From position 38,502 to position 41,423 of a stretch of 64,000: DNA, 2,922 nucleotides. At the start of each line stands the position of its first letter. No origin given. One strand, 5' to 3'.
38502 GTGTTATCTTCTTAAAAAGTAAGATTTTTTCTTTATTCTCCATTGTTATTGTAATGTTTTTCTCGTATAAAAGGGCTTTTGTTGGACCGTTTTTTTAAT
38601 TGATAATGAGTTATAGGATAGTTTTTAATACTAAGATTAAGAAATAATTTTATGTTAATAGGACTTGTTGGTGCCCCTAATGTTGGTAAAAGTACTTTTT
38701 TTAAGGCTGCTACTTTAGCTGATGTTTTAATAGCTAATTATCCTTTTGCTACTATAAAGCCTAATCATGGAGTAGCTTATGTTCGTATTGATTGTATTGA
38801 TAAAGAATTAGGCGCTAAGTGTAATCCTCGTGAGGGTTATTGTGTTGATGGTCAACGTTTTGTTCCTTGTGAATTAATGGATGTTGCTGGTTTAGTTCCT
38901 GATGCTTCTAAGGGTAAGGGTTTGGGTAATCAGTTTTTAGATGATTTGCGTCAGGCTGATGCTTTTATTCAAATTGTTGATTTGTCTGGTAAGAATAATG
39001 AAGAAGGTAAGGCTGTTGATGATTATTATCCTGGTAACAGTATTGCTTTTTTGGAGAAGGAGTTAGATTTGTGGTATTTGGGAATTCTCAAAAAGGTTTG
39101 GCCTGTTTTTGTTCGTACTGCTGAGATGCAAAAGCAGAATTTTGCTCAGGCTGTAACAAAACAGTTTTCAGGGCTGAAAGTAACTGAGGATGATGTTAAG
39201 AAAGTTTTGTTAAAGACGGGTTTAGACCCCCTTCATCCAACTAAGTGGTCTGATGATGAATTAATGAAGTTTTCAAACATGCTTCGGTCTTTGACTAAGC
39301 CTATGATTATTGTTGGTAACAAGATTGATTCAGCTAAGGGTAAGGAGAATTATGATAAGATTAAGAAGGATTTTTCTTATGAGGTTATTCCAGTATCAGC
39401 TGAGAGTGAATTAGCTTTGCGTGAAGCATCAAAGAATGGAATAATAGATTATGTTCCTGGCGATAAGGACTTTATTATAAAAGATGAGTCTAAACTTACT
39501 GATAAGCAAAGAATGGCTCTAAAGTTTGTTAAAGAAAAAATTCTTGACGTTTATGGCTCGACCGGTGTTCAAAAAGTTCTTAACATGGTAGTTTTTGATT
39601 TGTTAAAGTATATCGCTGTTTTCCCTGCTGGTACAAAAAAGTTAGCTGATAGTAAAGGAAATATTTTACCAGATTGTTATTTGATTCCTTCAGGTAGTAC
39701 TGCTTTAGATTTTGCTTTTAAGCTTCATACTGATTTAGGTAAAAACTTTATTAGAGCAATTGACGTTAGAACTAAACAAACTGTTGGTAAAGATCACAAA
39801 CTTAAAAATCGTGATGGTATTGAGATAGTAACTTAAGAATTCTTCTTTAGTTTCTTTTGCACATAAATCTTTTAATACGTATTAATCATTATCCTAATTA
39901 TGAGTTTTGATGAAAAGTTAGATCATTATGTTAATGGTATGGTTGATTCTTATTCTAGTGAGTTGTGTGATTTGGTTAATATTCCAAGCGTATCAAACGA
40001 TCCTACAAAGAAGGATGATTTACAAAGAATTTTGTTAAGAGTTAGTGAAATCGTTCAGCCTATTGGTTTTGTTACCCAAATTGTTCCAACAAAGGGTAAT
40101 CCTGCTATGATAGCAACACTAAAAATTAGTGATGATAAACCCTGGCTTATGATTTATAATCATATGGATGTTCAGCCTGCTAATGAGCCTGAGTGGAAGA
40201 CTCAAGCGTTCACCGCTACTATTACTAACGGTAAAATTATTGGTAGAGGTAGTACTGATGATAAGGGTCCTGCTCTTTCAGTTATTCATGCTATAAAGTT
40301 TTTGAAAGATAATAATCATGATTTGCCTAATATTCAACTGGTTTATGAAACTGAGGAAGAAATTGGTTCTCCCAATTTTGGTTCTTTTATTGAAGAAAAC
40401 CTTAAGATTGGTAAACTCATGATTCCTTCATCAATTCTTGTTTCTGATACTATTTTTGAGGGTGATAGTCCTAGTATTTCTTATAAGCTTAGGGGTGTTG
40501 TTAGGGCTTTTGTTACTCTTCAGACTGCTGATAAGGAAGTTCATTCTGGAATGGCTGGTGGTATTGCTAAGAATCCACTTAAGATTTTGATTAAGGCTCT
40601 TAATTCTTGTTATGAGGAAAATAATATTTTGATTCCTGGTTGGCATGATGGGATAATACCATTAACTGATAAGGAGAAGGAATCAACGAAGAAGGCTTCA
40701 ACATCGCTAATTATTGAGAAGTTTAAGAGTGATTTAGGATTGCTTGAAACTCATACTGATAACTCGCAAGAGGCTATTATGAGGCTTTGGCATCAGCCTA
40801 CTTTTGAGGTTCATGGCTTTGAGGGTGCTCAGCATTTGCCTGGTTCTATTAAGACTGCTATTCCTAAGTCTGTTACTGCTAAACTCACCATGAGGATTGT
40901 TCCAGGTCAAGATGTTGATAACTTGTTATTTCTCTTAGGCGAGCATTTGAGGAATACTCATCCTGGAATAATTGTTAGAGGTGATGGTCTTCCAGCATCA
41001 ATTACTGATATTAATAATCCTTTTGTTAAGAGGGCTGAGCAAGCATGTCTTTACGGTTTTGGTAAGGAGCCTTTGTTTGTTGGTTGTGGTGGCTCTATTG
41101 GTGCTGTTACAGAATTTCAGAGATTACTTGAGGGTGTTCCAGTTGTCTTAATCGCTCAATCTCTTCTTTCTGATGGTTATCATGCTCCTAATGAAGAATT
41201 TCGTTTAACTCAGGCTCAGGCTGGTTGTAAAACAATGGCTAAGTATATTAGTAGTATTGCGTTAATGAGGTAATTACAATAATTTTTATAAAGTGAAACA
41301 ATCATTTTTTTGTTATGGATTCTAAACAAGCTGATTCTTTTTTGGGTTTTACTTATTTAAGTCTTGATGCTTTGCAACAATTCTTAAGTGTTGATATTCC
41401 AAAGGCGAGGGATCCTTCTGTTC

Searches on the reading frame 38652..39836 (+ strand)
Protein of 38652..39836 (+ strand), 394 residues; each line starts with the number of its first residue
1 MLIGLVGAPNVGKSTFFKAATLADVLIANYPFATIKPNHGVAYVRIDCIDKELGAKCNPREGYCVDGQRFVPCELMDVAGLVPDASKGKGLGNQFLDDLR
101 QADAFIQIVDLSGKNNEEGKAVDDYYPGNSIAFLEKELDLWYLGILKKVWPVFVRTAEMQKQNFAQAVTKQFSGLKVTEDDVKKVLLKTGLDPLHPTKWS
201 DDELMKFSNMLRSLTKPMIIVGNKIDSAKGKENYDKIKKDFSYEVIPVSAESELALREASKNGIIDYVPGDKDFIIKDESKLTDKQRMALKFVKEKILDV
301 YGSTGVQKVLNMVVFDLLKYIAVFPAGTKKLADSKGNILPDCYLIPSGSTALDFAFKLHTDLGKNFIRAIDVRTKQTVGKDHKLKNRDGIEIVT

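Call 75: search_protein_families(library=pfam, proteins=[window:38652-39836:+], max_evalue=0.00001)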
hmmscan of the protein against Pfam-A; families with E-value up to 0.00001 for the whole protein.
window:38652-39836:+ (394 aa): 4 families
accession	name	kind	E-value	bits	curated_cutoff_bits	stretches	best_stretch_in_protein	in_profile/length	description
PF08438.16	YGR210-like_G4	-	4.6e-35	120.8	24.7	1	222-325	2-105/108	Obg-like GTPase YGR210-like, G4 motif-containing domain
PF01926.29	MMR_HSR1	-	2.5e-16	60.2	21.9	1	3-123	2-97/113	50S ribosome-binding GTPase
PF02824.27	TGS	-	1.2e-11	44.9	22.2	1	341-394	12-60/60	TGS domain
PF02421.24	FeoB_N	-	3.9e-09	36.7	27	0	3-42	3-42/156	Ferrous iron transport protein B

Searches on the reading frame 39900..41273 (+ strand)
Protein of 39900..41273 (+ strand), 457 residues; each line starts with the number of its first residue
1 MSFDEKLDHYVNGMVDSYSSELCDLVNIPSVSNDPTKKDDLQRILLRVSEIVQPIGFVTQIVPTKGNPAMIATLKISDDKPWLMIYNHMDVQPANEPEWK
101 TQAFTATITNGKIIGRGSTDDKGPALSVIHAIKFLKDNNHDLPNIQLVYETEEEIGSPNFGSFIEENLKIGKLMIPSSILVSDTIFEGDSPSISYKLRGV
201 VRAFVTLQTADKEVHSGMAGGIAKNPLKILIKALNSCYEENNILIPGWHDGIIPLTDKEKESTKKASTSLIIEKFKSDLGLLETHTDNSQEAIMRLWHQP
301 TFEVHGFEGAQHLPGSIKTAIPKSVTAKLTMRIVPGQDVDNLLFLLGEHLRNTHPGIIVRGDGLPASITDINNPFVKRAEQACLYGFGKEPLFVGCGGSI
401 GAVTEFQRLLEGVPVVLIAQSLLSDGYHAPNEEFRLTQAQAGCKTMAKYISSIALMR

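Call 75: search_protein_families(library=pfam, proteins=[window:39900-41273:+], max_evalue=0.00001)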
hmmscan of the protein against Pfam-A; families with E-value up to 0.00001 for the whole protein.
window:39900-41273:+ (457 aa): 2 families
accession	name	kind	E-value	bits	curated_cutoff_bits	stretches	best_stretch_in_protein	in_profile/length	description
PF01546.33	Peptidase_M20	-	1.7e-25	90.5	24.6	1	84-451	1-205/206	Peptidase family M20/M25/M40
PF07687.19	M20_dimer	-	4.3e-11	43.2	21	1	197-353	3-102/107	Peptidase dimerisation domain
